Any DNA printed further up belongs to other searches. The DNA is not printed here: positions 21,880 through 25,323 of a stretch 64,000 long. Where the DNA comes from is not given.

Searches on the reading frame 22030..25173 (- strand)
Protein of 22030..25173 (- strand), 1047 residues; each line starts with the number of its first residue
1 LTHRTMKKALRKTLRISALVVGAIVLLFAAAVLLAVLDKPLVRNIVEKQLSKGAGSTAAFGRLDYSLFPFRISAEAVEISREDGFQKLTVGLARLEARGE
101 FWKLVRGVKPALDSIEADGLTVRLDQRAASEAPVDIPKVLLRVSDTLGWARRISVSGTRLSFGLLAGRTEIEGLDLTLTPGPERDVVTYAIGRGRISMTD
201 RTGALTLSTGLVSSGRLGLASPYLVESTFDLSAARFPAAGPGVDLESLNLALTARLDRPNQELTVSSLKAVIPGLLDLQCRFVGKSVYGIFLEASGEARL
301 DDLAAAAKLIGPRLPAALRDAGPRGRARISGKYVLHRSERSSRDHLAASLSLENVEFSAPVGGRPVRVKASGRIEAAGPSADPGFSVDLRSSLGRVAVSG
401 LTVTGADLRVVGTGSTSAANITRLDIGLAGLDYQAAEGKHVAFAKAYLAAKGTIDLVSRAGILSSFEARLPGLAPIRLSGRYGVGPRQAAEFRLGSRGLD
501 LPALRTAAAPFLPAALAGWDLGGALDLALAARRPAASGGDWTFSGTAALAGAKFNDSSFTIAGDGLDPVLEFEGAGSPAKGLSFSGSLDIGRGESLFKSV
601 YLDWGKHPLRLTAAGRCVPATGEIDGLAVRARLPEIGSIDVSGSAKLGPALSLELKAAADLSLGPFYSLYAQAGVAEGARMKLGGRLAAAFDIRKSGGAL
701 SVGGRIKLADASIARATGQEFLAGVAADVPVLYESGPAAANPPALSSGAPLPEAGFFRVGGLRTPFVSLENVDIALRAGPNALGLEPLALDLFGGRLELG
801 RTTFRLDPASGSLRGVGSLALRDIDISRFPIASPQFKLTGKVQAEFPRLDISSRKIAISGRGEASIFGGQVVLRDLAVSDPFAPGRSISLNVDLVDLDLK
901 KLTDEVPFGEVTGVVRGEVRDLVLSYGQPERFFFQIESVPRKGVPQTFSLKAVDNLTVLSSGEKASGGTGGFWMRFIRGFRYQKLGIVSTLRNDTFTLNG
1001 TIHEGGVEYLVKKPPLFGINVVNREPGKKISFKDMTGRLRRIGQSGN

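Call 84: search_protein_families(library=pfam, proteins=[window:22030-25173:-], max_evalue=0.00001)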
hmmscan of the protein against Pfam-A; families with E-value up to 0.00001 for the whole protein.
window:22030-25173:- (1047 aa): 1 family
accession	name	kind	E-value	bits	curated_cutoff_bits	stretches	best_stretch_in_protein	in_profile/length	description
PF05359.17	DUF748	-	2.3e-13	49.6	50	1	7-129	8-124/1037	Domain of Unknown Function (DUF748)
